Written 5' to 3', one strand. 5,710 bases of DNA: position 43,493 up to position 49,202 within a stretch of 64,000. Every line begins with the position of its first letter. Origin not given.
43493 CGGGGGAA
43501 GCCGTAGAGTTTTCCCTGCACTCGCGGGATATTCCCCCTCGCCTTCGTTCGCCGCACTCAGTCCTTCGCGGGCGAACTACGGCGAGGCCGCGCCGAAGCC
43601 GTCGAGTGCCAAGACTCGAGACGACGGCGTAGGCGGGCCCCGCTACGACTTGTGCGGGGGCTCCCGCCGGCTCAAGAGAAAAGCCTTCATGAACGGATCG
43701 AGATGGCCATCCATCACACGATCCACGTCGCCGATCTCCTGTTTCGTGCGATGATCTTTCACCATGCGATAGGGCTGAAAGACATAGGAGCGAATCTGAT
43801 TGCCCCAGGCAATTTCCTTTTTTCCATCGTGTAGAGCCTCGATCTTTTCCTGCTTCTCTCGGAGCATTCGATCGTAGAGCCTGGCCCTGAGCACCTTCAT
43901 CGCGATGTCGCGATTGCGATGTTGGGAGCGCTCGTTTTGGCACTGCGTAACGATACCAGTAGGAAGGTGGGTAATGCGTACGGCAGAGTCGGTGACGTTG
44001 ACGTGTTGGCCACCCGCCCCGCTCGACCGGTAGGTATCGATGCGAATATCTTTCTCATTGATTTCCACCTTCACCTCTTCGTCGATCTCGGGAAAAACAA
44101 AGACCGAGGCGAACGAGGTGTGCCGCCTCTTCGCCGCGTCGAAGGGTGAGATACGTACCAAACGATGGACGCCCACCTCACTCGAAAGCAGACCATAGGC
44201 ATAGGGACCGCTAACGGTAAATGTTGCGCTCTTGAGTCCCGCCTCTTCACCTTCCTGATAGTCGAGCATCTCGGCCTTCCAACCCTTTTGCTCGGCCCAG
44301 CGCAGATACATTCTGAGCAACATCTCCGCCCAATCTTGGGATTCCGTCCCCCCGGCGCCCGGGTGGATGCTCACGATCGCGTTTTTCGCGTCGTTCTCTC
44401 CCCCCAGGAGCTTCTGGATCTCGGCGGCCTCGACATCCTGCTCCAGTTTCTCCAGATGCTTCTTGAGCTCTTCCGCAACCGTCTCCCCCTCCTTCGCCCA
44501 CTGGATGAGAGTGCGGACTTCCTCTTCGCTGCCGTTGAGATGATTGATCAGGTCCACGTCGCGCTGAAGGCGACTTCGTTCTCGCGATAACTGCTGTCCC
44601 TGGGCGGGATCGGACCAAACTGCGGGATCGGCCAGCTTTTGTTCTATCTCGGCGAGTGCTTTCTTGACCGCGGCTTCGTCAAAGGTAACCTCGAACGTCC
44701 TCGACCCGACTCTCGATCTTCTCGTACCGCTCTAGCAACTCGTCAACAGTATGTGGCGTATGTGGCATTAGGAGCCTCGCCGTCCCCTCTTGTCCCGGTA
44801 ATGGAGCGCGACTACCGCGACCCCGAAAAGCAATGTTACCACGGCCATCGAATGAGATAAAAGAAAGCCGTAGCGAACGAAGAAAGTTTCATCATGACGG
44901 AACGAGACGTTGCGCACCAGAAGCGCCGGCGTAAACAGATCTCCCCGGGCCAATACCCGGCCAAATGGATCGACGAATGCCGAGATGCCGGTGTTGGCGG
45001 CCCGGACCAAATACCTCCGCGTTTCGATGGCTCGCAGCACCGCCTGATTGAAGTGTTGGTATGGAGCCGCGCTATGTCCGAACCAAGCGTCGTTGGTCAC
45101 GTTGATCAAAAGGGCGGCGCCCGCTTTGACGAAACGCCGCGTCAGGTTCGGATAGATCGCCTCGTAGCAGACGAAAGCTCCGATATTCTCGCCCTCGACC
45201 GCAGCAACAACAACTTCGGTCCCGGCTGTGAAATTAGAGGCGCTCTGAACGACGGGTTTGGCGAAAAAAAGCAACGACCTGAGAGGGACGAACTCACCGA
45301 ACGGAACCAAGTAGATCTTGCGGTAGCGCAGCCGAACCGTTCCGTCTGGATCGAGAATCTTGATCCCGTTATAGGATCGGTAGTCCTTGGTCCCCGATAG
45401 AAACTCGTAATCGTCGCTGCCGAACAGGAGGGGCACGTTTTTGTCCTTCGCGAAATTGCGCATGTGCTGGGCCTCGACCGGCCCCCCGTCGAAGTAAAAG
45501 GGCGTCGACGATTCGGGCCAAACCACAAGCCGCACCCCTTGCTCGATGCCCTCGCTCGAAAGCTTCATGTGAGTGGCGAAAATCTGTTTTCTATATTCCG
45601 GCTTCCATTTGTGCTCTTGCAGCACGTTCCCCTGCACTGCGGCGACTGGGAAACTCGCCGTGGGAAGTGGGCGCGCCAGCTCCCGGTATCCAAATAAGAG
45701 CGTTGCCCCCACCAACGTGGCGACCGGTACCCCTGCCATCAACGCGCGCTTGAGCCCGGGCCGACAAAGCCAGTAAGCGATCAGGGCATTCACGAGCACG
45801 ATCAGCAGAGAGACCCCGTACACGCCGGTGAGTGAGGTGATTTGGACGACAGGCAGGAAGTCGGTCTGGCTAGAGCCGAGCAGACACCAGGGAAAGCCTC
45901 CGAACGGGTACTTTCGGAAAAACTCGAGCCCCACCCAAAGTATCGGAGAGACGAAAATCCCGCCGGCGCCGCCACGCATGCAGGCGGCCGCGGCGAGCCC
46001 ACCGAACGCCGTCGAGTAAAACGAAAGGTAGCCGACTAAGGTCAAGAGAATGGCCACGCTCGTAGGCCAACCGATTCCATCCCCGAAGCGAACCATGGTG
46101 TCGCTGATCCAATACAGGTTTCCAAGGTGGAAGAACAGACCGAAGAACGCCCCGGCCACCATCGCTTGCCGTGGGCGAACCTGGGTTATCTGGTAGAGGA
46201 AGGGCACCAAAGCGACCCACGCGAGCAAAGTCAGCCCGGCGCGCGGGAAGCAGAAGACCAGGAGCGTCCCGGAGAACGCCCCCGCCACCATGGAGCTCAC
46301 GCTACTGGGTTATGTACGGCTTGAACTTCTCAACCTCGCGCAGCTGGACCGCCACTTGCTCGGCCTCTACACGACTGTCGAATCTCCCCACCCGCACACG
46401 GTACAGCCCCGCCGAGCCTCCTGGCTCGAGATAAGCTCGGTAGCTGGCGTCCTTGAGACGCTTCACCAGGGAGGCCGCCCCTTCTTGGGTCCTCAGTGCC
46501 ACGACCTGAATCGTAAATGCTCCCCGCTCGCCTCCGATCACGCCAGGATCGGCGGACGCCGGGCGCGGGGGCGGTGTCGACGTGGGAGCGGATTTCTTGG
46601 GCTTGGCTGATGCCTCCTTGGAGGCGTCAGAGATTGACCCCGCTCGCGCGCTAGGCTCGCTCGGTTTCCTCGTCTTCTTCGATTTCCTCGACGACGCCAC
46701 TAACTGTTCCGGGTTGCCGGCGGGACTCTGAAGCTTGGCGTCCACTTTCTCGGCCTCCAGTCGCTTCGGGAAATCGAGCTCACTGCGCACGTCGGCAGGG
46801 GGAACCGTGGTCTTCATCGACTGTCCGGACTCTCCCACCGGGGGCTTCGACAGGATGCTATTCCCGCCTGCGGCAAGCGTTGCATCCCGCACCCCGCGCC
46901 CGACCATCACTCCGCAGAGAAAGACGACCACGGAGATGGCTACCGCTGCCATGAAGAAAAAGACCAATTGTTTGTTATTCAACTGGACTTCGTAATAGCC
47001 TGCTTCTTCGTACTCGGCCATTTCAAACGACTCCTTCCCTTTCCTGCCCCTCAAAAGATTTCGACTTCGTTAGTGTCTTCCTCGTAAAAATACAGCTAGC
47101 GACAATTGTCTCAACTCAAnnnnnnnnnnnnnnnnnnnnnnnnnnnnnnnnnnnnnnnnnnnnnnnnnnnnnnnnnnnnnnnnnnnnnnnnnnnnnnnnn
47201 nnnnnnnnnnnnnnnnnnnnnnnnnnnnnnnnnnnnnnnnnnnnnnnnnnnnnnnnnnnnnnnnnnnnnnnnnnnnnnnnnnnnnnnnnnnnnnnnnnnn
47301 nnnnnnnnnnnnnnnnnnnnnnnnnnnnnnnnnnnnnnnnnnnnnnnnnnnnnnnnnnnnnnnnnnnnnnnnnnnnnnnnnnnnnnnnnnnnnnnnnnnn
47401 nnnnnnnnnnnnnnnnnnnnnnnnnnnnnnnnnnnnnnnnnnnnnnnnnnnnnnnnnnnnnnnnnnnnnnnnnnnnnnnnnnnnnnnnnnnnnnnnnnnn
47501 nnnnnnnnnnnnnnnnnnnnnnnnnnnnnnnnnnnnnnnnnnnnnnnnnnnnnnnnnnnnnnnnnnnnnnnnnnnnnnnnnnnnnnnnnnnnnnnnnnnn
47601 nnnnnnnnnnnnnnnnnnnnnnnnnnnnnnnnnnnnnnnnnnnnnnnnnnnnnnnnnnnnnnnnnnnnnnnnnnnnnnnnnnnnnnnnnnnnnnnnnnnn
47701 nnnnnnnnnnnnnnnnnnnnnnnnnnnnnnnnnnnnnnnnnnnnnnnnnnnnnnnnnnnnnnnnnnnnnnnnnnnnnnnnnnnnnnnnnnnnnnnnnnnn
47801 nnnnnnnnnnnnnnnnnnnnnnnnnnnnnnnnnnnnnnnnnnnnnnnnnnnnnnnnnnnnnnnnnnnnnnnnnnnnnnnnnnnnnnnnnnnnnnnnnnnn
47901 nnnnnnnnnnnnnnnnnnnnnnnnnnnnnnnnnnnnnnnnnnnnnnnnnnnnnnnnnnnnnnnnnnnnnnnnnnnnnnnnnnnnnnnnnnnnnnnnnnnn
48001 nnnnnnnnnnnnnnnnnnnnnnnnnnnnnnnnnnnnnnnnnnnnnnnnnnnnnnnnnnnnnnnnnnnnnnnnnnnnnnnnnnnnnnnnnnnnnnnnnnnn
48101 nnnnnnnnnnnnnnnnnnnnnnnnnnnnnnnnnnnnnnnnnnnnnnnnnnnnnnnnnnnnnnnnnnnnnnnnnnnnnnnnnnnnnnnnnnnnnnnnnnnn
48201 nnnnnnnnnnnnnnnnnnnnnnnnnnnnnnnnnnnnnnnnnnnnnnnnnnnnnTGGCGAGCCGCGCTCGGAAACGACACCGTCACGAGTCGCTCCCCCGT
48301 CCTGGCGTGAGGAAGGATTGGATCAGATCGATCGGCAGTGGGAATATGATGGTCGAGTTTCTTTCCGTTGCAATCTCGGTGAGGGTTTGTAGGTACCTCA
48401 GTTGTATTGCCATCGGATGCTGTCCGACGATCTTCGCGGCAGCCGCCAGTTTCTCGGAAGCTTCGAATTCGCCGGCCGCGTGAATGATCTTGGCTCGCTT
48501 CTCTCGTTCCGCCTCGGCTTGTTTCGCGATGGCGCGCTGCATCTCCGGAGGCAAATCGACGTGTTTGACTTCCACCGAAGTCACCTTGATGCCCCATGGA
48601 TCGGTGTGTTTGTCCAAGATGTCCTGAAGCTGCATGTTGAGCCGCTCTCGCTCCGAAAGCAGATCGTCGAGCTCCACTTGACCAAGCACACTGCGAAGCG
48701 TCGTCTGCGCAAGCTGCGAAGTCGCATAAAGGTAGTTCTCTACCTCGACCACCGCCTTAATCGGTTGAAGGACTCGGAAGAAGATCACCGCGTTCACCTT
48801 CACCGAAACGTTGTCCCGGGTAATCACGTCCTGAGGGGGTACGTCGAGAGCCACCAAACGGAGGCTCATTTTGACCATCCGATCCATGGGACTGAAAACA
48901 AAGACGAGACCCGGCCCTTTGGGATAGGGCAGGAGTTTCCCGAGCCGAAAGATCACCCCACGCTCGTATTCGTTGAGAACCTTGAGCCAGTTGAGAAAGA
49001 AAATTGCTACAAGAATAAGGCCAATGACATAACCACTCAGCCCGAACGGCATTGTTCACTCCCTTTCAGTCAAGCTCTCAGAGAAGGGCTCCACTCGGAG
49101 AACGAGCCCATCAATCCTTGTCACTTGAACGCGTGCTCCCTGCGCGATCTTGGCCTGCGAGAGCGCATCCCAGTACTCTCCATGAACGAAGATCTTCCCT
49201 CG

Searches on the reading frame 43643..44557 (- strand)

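Call 39: search_protein_families(library=pfam, proteins=[window:43643-44557:-], max_evalue=0.001)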
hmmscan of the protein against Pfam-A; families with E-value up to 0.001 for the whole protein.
window:43643-44557:- (304 aa): 2 families
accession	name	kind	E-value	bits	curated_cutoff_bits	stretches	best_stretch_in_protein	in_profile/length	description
PF03462.23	PCRF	-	3.6e-51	174.2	24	1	6-152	43-194/194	PCRF domain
PF00472.26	RF-1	-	2.8e-44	150.2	35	1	160-270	1-116/116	RF-1 domain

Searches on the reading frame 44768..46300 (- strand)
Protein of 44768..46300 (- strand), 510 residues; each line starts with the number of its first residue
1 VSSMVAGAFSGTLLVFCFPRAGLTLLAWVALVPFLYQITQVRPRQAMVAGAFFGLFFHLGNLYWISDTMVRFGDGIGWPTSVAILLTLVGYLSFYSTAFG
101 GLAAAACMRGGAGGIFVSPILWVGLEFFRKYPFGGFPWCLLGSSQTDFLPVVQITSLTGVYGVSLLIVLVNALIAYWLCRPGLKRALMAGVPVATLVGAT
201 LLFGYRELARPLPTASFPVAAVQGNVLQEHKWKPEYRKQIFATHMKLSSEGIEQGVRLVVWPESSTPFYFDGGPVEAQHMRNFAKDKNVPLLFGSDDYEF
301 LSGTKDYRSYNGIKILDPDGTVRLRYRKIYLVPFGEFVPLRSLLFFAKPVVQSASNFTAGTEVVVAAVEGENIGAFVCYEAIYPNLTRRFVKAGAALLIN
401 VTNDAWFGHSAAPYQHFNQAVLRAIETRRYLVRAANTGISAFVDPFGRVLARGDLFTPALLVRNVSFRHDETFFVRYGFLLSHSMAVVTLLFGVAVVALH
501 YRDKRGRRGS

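Call 39: search_protein_families(library=pfam, proteins=[window:44768-46300:-], max_evalue=0.001)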
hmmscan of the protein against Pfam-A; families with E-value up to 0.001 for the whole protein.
window:44768-46300:- (510 aa): 2 families
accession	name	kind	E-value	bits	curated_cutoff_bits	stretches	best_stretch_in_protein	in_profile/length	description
PF00795.27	CN_hydrolase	-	1.3e-37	129.9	23.2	1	219-465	2-246/256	Carbon-nitrogen hydrolase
PF20154.4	LNT_N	-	5.3e-37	127.9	27.1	1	10-173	1-159/159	Apolipoprotein N-acyltransferase N-terminal domain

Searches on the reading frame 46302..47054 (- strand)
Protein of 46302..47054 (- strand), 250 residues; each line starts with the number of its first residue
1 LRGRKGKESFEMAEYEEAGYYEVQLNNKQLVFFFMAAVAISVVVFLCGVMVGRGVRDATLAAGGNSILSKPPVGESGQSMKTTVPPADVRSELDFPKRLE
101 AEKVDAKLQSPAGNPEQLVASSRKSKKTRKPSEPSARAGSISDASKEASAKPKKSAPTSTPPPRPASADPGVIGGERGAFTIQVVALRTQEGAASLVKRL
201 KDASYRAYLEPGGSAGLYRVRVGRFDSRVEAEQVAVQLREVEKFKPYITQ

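Call 39: search_protein_families(library=pfam, proteins=[window:46302-47054:-], max_evalue=0.001)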
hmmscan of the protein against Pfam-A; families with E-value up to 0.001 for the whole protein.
window:46302-47054:- (250 aa): 1 family
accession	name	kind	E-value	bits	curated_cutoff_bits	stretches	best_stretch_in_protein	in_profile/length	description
PF05036.18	SPOR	-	2.3e-14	53.9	21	1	177-249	2-75/76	SPOR domain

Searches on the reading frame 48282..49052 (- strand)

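Call 39: search_protein_families(library=pfam, proteins=[window:48282-49052:-], max_evalue=0.001)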
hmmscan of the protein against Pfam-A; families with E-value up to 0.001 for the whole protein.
window:48282-49052:- (256 aa): 2 families
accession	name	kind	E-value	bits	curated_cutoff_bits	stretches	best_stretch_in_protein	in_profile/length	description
PF01145.31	Band_7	-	4.5e-37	128.2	23.6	1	25-195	2-175/176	SPFH domain / Band 7 family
PF13421.11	Band_7_1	-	3.2e-05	24.1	24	1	115-180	141-208/211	SPFH domain-Band 7 family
